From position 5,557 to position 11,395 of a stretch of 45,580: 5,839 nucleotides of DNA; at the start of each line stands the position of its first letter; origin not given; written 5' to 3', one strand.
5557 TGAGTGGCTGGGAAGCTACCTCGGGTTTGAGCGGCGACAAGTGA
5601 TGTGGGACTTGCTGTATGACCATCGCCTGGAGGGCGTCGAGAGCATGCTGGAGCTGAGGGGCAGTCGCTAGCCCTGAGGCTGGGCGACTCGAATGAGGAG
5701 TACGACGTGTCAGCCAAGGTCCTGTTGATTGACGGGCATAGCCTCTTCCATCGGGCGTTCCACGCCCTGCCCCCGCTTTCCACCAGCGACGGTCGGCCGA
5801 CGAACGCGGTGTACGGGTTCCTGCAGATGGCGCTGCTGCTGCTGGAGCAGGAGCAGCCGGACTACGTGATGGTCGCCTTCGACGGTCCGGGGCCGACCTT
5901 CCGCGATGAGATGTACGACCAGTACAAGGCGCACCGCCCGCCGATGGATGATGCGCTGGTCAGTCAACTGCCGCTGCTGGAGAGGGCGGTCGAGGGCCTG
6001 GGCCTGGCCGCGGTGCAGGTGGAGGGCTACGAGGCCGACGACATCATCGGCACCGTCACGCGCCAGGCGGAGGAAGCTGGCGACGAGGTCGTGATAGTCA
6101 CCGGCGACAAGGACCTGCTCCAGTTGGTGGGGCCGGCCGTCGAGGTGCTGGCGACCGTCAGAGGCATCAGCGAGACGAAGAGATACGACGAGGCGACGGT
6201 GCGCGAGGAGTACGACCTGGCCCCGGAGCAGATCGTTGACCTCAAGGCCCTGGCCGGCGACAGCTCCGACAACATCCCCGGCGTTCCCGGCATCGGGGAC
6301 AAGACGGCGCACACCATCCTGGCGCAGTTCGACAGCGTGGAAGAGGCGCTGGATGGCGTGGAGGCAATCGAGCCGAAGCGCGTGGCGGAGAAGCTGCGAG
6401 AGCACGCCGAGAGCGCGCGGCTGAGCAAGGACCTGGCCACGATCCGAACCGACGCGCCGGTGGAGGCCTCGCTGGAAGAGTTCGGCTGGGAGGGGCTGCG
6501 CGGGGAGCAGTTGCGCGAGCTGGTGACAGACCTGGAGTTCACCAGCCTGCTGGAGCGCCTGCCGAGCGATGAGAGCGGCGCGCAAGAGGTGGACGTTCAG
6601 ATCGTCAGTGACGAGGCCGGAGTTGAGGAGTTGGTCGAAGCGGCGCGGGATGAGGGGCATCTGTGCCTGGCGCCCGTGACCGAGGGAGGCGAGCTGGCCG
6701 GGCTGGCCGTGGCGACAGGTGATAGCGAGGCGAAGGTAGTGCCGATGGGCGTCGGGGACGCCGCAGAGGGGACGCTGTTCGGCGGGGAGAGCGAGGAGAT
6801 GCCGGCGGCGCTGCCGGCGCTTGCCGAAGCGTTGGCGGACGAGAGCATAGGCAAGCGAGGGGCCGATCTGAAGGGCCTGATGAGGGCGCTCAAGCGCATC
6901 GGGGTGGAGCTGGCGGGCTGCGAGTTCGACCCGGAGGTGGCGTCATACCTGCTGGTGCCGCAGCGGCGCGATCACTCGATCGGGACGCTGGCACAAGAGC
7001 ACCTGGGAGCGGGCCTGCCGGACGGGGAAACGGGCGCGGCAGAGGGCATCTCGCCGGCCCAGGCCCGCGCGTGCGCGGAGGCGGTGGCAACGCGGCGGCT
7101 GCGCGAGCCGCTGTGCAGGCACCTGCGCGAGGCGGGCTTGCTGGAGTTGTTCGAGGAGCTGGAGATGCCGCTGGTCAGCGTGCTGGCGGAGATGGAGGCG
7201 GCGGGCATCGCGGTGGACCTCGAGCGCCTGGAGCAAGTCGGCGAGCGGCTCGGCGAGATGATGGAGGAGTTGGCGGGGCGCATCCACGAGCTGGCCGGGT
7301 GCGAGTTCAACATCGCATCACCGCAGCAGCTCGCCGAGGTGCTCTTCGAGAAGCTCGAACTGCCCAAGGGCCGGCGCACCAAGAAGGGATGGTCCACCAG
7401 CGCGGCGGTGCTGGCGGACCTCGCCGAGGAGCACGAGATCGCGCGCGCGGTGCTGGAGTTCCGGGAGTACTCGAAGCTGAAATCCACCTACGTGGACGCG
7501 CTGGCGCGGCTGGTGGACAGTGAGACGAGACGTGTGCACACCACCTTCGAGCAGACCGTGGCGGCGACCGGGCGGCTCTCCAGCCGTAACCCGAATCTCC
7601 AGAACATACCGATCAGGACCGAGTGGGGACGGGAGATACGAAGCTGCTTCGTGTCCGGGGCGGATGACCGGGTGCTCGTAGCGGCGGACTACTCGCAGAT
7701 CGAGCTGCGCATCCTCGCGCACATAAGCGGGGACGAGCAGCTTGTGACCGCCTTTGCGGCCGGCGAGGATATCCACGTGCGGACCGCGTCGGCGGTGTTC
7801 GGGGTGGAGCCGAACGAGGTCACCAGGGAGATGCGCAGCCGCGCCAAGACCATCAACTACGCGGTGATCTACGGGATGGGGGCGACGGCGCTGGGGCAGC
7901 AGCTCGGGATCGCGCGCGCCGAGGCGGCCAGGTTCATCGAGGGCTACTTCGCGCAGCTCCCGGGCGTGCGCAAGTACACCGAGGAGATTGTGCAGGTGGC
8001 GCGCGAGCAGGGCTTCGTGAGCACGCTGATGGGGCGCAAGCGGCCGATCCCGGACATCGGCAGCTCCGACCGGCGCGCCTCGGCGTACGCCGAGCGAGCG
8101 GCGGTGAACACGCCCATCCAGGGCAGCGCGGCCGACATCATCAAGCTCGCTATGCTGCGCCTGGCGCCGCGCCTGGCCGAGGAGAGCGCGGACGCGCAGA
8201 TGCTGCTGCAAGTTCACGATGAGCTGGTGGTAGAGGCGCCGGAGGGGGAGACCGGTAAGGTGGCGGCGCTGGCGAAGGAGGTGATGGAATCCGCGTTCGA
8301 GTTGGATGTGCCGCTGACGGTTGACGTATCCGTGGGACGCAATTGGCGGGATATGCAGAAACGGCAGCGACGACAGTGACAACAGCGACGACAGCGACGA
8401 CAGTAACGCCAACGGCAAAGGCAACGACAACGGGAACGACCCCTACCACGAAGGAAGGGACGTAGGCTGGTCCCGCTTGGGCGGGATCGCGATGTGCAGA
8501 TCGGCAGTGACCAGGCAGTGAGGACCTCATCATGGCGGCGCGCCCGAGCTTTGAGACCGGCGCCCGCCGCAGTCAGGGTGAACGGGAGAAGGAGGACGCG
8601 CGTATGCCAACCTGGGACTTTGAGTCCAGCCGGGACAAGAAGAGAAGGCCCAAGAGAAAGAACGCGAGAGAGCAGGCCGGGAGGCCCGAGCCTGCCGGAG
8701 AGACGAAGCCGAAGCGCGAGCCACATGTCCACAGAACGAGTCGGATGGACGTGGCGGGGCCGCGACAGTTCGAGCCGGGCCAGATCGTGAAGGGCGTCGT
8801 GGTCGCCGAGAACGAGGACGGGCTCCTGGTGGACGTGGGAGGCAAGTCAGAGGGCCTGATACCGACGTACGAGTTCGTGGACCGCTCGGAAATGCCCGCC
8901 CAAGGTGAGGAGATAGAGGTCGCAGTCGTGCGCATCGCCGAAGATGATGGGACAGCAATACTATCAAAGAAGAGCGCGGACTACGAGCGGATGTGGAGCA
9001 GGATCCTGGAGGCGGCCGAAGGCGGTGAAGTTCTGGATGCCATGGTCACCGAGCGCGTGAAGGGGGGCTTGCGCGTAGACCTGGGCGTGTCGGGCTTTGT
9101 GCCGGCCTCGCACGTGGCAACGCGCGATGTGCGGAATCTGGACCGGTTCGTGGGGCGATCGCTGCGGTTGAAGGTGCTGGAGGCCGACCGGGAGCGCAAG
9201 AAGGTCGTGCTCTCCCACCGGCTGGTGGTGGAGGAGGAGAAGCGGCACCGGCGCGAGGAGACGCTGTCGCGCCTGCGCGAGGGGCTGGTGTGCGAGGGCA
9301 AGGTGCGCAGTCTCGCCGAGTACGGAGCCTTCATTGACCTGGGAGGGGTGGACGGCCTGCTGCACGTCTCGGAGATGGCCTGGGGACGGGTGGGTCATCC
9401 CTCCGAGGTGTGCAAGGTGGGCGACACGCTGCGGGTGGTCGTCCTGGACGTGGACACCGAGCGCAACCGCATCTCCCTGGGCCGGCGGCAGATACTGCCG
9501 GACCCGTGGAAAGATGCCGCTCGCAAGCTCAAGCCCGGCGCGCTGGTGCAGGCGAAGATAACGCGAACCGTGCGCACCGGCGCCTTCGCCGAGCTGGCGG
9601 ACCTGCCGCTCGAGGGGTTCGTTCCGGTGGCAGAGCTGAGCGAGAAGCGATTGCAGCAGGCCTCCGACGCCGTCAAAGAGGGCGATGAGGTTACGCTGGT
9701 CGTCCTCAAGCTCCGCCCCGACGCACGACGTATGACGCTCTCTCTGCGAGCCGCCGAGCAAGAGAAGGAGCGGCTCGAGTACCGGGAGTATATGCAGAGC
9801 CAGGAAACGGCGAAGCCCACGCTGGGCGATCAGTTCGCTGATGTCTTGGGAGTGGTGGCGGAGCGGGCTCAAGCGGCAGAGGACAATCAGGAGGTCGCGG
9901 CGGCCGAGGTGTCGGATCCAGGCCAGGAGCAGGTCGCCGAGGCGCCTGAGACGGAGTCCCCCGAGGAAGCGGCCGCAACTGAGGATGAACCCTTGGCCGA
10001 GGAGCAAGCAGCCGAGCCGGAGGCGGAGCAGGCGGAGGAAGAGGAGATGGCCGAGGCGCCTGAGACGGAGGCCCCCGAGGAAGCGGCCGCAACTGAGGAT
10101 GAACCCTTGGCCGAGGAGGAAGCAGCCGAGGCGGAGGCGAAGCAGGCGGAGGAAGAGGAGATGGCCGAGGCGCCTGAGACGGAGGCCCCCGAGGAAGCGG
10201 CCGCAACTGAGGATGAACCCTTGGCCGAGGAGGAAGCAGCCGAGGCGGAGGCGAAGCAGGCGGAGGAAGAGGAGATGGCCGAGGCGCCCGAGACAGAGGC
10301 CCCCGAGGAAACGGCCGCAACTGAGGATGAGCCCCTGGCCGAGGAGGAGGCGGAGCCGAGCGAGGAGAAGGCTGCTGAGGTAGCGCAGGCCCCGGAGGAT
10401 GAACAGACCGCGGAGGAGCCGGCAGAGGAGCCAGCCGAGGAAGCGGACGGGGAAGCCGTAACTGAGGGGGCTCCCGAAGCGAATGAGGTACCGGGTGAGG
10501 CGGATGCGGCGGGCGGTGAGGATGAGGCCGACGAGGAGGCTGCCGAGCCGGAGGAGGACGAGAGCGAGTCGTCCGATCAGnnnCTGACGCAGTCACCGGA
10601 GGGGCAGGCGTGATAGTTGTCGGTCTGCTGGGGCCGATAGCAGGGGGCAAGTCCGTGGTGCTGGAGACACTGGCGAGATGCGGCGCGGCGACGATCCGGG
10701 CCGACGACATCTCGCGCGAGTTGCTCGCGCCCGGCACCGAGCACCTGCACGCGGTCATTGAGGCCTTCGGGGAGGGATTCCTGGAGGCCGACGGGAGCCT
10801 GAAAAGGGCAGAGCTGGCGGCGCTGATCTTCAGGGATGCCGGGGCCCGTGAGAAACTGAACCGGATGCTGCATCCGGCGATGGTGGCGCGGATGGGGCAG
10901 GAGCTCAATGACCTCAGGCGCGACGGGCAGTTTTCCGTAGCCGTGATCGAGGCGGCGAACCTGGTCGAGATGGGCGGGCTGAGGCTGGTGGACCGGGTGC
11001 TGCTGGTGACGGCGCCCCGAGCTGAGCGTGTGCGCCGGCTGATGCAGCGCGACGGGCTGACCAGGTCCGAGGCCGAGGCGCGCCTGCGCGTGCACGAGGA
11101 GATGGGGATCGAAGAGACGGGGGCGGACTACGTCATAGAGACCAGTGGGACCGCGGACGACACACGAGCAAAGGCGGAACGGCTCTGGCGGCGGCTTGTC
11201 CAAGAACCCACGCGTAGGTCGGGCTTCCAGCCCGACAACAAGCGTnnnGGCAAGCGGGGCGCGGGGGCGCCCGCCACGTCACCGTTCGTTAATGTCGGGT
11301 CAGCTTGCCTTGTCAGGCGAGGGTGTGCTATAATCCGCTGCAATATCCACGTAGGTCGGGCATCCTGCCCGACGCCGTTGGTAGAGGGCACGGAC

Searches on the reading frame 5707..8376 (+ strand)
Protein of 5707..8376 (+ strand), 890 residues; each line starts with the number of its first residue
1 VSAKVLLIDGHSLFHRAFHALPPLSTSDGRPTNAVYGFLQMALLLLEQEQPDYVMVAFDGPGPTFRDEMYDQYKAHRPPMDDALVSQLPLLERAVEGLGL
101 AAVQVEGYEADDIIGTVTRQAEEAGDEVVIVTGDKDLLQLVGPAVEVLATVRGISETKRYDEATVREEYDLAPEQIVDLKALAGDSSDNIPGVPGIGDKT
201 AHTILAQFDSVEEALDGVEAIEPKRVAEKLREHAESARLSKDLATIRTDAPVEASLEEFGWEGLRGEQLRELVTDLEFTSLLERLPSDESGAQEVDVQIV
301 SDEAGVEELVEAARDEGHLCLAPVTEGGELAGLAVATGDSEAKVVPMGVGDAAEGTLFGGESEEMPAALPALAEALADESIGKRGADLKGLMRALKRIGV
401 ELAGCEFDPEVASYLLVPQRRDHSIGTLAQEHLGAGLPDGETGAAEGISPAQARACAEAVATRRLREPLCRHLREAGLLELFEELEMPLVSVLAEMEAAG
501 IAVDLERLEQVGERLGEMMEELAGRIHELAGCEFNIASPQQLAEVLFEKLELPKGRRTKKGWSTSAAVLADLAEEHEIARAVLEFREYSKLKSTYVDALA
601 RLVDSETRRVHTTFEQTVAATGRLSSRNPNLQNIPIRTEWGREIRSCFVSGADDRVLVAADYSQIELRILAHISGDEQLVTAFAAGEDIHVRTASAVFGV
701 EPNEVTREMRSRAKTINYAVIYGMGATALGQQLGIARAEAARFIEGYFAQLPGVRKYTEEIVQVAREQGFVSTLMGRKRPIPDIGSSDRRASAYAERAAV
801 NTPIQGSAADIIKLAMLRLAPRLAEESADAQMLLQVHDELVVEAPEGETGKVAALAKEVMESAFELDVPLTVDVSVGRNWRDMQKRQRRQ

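Call 12: search_protein_families(library=pfam, proteins=[window:5707-8376:+], max_evalue=0.001)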
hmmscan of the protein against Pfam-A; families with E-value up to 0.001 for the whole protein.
window:5707-8376:+ (890 aa): 5 families
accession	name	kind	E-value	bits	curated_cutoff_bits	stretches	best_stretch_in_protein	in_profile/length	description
PF00476.26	DNA_pol_A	-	3e-159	530.5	34.3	1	506-881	2-380/381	DNA polymerase family A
PF02739.22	5_3_exonuc_N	-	3.3e-59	199.7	34.3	1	4-169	1-163/164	5'-3' exonuclease, N-terminal resolvase-like domain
PF01367.25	5_3_exonuc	-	1.2e-32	112.7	40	1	172-263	2-93/97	5'-3' exonuclease, C-terminal SAM fold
PF22619.2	DNA_polI_exo1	-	2.5e-09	37.5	27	1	368-432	38-100/140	DNA polymerase I, ribonuclease H-like domain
PF14520.12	HHH_5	-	0.00091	20.1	27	0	192-217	6-32/57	Helix-hairpin-helix domain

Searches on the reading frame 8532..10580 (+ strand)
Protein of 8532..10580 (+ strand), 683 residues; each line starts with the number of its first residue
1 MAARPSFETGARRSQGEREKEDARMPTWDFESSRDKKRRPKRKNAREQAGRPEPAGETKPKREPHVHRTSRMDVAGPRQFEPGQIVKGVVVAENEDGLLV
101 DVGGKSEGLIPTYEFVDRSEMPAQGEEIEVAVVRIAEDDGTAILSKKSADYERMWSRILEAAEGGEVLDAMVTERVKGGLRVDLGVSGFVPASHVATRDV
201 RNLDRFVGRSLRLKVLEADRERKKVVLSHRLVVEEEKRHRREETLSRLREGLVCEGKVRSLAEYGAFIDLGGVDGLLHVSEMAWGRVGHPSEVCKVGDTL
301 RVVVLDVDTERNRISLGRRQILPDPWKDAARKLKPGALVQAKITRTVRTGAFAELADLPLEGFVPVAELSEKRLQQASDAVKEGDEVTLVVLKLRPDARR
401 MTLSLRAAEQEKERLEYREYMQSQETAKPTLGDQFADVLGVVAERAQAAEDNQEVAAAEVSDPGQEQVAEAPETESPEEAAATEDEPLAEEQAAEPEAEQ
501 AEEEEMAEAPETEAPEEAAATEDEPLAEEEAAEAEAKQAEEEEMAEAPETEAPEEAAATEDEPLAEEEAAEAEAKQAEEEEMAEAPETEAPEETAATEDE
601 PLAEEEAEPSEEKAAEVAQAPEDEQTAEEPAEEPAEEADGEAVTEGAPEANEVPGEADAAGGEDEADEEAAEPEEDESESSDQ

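Call 12: search_protein_families(library=pfam, proteins=[window:8532-10580:+], max_evalue=0.001)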
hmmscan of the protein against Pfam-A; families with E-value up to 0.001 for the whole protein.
window:8532-10580:+ (683 aa): 2 families
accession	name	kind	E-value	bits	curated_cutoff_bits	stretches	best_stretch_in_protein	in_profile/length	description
PF00575.29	S1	-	4.4e-60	200.4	22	4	249-319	3-74/74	S1 RNA binding domain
PF23459.1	S1_RRP5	-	1.7e-15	57.8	27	0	333-405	1-72/72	RRP5 S1 domain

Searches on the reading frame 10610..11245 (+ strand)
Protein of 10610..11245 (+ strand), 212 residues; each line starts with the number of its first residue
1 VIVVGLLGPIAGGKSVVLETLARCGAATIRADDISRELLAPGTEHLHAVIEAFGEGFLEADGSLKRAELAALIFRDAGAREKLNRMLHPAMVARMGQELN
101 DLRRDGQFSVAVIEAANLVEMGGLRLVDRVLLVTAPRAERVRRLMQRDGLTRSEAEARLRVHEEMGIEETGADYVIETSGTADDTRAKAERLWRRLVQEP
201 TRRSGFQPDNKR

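Call 12: search_protein_families(library=pfam, proteins=[window:10610-11245:+], max_evalue=0.001)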
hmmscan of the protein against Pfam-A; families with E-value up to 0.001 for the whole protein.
window:10610-11245:+ (212 aa): 1 family
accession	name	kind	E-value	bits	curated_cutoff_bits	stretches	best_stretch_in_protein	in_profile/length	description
PF01121.26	CoaE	-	2.8e-38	131.9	27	1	2-182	1-178/180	Dephospho-CoA kinase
